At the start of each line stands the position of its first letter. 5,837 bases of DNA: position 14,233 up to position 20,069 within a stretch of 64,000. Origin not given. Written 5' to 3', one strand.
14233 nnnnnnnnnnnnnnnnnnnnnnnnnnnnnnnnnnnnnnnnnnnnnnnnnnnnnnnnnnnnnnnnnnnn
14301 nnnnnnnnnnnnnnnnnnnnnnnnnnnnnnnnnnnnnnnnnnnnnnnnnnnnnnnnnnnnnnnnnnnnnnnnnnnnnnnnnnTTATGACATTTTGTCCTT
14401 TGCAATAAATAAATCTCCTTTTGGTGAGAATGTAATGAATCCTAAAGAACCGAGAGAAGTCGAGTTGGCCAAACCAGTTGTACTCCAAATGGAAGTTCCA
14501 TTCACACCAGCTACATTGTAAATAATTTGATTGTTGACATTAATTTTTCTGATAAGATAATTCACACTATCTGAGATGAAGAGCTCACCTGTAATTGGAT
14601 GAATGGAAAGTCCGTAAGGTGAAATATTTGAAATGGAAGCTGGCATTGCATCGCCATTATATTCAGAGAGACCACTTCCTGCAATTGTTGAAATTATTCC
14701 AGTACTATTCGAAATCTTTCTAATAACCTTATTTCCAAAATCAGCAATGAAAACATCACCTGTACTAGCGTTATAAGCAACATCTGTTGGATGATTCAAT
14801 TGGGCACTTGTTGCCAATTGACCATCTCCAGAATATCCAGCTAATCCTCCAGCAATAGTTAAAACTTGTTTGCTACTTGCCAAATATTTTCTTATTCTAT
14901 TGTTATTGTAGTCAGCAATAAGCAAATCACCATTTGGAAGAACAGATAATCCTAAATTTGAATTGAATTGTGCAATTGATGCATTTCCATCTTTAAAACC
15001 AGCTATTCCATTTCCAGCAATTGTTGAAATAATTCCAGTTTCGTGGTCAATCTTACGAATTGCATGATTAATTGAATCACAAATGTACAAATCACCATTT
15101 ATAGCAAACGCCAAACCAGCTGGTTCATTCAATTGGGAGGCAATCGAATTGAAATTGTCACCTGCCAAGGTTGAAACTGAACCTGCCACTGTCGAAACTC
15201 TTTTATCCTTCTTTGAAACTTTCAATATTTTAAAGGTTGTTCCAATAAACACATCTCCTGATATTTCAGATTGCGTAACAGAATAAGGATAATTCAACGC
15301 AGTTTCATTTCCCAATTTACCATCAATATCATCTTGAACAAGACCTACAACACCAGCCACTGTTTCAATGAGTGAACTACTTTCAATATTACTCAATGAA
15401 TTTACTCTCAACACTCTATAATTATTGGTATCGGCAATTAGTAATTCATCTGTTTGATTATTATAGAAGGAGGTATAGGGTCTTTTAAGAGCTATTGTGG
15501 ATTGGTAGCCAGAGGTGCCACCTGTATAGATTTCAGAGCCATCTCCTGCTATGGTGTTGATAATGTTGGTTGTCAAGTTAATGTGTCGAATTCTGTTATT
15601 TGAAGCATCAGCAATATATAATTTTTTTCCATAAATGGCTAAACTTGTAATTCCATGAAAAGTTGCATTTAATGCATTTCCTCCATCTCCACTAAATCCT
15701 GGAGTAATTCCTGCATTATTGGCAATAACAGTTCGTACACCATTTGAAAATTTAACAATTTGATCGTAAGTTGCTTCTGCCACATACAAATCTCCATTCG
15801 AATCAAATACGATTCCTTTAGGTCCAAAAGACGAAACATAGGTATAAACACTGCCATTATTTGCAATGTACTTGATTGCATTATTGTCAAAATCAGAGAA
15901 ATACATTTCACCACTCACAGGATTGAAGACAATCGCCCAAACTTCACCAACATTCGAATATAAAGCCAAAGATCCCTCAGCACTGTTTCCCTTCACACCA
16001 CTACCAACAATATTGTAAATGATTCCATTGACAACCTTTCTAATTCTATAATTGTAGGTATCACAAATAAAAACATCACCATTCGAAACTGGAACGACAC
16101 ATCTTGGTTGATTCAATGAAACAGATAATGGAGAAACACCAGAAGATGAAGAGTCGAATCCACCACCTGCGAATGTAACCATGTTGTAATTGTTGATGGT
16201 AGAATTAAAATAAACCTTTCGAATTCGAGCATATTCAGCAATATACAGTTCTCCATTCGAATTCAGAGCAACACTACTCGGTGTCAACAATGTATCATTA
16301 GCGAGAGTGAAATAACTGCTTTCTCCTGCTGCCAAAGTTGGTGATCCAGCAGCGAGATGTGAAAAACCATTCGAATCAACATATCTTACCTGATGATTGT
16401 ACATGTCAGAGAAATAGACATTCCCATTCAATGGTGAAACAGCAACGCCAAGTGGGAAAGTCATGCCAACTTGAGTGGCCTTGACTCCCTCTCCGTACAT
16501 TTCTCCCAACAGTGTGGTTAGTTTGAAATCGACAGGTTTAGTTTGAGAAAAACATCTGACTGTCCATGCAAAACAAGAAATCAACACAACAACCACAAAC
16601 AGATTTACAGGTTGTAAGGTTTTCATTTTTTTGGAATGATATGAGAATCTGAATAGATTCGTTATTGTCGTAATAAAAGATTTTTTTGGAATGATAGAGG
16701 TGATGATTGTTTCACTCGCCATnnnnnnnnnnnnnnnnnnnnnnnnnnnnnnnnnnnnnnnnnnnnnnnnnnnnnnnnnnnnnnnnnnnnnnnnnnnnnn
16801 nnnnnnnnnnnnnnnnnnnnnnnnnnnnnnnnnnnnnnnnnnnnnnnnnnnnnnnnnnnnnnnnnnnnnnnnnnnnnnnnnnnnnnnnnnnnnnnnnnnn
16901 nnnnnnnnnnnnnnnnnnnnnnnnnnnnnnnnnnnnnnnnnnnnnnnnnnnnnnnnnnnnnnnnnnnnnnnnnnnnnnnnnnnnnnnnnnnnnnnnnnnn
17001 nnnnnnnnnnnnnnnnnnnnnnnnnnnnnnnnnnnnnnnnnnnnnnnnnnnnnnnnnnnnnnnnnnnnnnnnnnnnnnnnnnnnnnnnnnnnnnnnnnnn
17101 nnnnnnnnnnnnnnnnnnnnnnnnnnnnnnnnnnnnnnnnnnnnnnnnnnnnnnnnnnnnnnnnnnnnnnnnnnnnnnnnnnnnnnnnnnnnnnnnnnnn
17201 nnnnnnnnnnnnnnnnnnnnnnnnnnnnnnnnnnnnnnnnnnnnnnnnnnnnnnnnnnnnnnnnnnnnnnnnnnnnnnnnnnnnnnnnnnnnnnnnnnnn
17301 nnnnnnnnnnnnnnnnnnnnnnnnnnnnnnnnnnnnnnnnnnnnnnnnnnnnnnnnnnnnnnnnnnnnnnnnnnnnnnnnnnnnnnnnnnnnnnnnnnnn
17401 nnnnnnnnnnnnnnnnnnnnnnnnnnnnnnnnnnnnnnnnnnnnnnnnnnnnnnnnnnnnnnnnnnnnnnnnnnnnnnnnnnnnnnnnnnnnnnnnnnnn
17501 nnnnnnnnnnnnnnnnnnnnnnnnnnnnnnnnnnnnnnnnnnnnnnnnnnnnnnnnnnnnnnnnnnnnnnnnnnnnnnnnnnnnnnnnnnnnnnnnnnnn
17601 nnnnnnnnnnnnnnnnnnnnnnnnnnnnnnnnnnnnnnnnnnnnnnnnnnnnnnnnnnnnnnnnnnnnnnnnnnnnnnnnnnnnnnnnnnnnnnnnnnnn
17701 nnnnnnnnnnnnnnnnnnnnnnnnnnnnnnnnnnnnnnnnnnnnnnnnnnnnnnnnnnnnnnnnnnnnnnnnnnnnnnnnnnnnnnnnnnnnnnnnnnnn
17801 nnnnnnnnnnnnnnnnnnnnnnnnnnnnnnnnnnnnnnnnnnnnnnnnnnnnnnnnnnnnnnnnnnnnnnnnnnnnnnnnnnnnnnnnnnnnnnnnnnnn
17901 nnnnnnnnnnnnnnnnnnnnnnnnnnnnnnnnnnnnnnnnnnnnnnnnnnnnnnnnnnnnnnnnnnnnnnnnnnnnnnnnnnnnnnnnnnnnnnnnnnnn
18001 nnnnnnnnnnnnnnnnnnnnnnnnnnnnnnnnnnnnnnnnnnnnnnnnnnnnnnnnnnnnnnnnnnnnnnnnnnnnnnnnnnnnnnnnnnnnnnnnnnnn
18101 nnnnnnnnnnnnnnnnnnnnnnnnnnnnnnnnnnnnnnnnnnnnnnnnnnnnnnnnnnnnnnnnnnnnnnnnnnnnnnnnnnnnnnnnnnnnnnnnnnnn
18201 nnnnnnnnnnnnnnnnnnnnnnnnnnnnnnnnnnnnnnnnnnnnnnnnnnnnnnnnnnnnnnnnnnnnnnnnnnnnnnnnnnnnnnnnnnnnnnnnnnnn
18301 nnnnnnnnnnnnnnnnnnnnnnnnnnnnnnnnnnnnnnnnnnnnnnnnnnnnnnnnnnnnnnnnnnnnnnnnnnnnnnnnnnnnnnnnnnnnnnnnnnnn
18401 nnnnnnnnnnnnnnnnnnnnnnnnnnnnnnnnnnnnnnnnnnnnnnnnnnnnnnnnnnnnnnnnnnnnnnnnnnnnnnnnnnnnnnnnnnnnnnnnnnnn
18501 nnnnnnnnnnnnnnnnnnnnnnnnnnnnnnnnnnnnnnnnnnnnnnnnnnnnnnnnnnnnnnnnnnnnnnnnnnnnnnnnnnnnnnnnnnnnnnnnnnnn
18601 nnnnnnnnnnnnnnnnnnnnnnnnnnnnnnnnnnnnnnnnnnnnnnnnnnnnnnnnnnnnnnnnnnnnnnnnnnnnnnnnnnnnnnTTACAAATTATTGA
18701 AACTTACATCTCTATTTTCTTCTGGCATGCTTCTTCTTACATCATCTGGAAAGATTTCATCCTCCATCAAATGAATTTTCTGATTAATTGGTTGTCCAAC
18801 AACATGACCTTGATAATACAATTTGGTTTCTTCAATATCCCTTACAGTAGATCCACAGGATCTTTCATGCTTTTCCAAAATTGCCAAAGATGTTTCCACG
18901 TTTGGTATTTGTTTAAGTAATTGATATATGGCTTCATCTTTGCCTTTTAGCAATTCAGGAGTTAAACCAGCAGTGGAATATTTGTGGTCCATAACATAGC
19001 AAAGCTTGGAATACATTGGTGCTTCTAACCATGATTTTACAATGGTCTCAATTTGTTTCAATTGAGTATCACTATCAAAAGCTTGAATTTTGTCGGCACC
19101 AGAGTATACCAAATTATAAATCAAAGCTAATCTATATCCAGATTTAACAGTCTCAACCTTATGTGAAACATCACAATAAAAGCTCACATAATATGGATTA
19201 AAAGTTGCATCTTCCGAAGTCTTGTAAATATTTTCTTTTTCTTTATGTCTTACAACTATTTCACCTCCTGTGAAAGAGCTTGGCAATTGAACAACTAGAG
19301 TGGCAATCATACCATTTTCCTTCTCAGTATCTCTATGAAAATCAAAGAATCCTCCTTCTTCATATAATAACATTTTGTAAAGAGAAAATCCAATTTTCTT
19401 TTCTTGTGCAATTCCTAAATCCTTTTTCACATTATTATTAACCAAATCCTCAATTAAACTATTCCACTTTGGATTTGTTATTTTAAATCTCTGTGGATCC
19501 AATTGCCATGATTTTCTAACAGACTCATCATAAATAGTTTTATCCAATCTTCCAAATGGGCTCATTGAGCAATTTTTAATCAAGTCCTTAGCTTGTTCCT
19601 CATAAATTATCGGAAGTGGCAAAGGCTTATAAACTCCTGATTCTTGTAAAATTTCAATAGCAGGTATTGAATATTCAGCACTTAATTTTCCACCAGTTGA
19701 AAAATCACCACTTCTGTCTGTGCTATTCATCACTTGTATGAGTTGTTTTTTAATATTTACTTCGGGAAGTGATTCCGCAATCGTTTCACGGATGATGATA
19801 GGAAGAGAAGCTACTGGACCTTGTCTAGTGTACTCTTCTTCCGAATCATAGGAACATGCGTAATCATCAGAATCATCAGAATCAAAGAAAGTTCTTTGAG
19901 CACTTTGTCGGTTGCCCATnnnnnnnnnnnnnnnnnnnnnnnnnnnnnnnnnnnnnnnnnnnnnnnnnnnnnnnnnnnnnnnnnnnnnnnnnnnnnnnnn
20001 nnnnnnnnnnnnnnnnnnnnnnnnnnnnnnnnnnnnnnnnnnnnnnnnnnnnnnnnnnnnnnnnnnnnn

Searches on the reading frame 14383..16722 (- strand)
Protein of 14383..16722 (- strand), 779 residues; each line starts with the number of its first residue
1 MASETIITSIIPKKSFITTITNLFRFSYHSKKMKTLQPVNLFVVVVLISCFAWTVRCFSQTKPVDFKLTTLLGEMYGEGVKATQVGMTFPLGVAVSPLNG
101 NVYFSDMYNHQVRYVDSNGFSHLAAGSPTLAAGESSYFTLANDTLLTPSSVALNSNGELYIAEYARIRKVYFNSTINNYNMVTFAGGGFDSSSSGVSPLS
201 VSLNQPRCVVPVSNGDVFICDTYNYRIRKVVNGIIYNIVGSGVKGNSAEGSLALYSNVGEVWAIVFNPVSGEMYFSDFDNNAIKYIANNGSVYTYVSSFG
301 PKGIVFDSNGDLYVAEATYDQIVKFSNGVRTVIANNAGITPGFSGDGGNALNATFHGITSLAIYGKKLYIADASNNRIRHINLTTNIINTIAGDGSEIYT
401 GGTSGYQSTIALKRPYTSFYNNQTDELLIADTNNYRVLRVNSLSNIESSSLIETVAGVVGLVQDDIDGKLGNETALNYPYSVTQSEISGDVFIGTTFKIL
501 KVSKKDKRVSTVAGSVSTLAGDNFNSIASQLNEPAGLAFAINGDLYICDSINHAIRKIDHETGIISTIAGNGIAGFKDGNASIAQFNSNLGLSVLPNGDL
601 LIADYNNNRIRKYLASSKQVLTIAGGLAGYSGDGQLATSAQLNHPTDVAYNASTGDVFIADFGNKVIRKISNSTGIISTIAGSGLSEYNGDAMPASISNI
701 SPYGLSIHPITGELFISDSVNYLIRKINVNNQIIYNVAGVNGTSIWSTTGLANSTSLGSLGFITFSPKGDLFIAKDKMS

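Call 9: search_protein_families(library=pfam, proteins=[window:14383-16722:-], max_evalue=0.00001)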
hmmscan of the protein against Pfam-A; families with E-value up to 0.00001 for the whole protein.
window:14383-16722:- (779 aa): 2 families
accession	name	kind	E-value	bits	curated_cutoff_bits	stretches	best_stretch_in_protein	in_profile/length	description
PF01436.27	NHL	-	3.9e-40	134.3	20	0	591-613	6-28/28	NHL repeat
PF25021.1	TEN_NHL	-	1.9e-33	116.4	27.1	2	631-775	130-278/357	Teneurin NHL domain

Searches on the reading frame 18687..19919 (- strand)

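Call 9: search_protein_families(library=pfam, proteins=[window:18687-19919:-], max_evalue=0.00001)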
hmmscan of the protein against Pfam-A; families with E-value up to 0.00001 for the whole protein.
window:18687-19919:- (410 aa): 1 family
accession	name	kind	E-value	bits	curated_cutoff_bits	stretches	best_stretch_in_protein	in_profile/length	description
PF13640.12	2OG-FeII_Oxy_3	-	9.4e-08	33.4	27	1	183-268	3-95/98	2OG-Fe(II) oxygenase superfamily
